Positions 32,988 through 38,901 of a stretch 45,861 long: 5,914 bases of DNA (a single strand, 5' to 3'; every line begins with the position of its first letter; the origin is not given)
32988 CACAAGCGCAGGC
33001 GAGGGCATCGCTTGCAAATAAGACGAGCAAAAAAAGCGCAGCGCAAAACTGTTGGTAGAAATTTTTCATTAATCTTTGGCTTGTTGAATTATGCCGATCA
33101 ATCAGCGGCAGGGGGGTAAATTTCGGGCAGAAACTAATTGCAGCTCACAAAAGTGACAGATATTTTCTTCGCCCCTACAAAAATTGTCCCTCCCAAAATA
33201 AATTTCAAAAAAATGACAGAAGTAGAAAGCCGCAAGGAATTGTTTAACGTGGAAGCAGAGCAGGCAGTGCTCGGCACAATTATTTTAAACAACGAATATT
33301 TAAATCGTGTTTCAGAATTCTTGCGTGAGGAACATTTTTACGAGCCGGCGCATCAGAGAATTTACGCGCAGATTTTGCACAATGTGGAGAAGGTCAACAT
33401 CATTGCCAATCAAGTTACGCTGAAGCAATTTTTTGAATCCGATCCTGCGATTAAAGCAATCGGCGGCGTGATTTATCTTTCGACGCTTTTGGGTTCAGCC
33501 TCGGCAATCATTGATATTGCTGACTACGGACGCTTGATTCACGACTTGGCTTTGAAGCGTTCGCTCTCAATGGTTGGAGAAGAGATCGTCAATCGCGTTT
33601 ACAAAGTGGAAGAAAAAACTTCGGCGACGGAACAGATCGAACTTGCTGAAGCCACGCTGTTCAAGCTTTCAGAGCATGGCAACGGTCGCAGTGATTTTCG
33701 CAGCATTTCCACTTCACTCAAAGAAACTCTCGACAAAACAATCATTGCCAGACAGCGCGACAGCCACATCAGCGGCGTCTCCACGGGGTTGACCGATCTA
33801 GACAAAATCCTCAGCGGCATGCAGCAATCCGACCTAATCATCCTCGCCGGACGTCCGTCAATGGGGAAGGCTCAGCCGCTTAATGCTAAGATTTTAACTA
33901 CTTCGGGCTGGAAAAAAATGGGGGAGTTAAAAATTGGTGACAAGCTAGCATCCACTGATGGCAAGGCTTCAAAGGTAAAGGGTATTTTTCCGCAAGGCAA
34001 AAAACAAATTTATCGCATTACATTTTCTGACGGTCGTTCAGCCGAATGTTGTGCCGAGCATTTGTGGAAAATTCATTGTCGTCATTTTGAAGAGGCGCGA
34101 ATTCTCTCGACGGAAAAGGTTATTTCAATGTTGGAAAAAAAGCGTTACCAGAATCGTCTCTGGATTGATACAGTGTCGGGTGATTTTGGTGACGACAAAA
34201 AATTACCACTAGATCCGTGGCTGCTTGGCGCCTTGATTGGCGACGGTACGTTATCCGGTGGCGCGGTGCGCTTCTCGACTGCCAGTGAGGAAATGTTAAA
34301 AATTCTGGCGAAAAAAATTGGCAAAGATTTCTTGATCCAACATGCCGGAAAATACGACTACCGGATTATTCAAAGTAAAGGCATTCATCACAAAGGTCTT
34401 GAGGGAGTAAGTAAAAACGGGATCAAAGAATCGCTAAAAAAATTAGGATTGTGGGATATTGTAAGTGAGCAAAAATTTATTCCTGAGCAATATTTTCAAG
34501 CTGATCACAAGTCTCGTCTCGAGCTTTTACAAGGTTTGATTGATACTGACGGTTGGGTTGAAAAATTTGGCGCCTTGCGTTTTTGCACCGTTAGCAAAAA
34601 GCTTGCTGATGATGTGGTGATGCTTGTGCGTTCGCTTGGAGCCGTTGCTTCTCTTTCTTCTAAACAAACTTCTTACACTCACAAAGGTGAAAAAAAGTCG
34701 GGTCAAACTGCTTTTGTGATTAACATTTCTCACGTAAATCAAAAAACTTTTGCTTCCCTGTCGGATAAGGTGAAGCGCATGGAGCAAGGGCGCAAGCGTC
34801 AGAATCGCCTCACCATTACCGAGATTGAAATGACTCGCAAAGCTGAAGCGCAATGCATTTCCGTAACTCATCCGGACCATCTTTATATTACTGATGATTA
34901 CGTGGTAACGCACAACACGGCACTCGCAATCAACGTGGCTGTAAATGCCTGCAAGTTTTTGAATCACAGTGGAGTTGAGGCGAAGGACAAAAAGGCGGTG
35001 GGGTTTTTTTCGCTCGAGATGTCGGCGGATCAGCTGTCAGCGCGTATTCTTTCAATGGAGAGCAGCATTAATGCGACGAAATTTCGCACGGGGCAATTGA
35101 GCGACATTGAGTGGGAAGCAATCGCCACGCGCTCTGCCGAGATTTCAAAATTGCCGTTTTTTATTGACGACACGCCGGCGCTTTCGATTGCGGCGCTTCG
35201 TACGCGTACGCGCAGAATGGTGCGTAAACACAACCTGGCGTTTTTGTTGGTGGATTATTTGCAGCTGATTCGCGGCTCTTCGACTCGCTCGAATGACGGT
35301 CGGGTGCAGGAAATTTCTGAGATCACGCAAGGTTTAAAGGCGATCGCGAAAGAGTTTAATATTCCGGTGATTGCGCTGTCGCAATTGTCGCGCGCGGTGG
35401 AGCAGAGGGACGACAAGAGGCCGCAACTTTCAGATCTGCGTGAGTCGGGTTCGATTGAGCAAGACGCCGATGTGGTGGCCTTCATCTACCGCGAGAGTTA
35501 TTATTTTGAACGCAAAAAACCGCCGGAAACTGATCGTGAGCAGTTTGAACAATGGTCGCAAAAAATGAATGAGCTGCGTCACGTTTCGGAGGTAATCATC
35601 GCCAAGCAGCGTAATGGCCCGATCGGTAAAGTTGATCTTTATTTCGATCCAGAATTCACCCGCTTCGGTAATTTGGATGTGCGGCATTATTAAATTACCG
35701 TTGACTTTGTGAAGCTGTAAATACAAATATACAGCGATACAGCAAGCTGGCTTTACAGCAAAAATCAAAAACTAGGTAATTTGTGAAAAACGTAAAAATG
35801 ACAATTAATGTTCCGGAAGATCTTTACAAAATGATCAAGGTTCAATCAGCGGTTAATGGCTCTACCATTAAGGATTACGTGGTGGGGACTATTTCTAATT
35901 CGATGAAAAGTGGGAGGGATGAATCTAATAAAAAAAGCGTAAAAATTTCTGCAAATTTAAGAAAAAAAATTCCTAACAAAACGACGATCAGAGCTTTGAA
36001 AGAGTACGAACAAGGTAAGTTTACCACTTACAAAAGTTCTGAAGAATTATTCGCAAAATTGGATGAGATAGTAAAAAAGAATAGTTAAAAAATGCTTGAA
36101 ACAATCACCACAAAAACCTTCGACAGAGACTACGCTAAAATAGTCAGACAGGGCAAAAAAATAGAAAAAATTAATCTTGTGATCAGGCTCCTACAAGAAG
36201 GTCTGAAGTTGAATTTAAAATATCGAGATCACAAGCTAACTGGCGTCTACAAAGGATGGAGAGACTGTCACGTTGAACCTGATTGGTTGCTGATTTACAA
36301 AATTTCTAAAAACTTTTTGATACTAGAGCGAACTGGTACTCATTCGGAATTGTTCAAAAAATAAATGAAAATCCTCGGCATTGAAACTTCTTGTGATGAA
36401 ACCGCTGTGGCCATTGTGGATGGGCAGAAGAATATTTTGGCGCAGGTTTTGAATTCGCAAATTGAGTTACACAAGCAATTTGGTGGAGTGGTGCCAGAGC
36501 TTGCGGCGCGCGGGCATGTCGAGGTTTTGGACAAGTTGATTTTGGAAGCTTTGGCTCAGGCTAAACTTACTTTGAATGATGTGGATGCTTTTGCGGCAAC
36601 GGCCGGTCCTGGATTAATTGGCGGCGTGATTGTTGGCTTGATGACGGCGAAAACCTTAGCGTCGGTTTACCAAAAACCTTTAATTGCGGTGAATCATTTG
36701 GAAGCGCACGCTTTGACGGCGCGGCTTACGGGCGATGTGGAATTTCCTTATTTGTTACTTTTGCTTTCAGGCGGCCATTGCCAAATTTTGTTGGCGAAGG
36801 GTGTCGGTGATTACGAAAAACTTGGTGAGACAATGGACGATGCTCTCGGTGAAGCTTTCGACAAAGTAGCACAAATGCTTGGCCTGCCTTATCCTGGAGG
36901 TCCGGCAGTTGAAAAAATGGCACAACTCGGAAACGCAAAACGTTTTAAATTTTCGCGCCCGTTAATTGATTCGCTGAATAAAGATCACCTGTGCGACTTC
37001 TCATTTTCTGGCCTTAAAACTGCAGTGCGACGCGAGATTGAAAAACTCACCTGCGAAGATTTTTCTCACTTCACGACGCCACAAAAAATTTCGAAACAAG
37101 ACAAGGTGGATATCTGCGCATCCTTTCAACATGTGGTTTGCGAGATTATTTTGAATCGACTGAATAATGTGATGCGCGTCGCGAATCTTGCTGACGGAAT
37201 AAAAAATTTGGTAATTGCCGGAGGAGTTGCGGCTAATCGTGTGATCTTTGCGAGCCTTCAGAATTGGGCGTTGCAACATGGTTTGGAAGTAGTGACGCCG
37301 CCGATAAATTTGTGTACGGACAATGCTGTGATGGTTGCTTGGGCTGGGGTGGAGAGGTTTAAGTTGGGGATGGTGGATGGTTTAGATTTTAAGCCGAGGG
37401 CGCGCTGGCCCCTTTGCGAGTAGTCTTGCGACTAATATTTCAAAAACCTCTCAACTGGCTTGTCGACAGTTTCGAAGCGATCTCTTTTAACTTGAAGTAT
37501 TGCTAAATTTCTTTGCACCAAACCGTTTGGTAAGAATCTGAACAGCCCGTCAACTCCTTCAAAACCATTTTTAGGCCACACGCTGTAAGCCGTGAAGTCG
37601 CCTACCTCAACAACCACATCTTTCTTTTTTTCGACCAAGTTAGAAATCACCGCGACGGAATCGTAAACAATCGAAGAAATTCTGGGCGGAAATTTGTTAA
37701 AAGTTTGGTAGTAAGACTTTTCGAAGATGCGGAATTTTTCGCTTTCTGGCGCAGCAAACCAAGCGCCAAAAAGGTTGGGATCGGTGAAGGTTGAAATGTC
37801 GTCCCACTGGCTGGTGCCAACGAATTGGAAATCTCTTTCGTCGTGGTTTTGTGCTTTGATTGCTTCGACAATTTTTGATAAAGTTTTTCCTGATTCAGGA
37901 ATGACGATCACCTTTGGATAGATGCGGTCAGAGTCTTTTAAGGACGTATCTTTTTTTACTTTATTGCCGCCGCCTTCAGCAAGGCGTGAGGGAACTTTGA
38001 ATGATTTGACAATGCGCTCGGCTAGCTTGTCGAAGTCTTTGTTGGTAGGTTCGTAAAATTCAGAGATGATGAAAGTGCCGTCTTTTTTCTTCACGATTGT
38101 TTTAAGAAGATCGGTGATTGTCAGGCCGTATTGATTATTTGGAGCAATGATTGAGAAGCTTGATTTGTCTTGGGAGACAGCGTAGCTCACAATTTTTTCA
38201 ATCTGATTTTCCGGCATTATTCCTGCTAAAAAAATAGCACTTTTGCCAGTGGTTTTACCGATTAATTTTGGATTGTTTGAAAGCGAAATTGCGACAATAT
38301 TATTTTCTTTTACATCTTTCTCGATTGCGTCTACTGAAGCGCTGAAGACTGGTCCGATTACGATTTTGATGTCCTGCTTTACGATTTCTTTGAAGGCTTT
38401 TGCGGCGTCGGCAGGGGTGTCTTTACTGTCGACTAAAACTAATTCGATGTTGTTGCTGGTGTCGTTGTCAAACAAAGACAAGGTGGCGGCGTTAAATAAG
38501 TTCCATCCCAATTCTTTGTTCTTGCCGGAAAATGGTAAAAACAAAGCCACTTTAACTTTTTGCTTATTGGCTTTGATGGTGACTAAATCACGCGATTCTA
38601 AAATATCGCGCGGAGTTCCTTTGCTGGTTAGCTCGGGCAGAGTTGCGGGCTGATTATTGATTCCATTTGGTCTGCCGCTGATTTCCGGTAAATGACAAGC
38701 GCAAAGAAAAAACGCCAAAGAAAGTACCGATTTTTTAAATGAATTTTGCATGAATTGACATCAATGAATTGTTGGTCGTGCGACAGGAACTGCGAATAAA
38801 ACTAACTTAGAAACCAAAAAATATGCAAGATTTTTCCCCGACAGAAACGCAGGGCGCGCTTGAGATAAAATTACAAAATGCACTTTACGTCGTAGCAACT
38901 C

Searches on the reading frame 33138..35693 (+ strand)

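Call 8: search_protein_families(library=pfam, proteins=[window:33138-35693:+], max_evalue=0.00001)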
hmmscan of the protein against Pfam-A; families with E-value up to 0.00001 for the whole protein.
window:33138-35693:+ (851 aa): 3 families
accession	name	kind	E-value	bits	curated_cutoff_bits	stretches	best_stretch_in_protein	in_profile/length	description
PF03796.21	DnaB_C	-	5.3e-97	324.6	27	2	592-845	31-255/255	DnaB-like helicase C terminal domain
PF00772.26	DnaB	-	1.5e-21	76.8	23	1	35-136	3-103/103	DnaB-like helicase N terminal domain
PF14528.11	LAGLIDADG_3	-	6.3e-11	42.8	22.5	1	461-539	4-78/82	LAGLIDADG-like domain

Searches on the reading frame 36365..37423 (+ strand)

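Call 9: search_protein_families(library=pfam, proteins=[window:36365-37423:+], max_evalue=0.00001)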
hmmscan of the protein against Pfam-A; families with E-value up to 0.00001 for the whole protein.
window:36365-37423:+ (352 aa): 2 families
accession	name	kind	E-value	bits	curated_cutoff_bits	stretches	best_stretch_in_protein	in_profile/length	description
PF00814.31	TsaD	-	1.4e-93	313.8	24.8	1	23-326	1-264/264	tRNA N6-adenosine threonylcarbamoyltransferase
PF02543.21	Carbam_trans_N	-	3.2e-08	33.8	24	0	227-298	252-320/346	Carbamoyltransferase N-terminus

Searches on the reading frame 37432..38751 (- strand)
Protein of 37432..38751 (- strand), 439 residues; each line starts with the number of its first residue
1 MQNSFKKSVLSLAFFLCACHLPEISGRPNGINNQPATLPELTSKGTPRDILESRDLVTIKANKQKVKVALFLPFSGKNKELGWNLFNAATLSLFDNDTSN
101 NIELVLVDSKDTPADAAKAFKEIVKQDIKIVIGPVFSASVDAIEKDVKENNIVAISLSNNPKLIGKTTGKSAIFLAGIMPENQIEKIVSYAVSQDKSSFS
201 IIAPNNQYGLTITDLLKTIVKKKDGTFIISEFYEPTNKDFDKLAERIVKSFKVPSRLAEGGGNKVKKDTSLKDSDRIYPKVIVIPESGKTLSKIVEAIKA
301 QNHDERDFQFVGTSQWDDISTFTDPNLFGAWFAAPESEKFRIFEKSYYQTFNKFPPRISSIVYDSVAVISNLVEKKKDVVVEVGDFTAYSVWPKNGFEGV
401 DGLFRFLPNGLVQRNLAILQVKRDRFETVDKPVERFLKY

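Call 9: search_protein_families(library=pfam, proteins=[window:37432-38751:-], max_evalue=0.00001)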
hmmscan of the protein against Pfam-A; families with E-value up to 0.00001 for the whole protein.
window:37432-38751:- (439 aa): 4 families
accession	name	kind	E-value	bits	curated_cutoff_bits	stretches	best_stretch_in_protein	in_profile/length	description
PF13458.12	Peripla_BP_6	-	4.2e-24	86.3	31.7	1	65-423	1-340/343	Periplasmic binding protein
PF01094.35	ANF_receptor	-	6.7e-14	52.1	25.4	1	101-423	24-352/353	Receptor family ligand binding region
PF04348.19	LppC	-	2.1e-10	40.3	28.8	1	55-234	209-384/563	LppC putative lipoprotein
PF13433.12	Peripla_BP_5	-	5.5e-08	32.7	27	1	100-249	40-186/363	Periplasmic binding protein domain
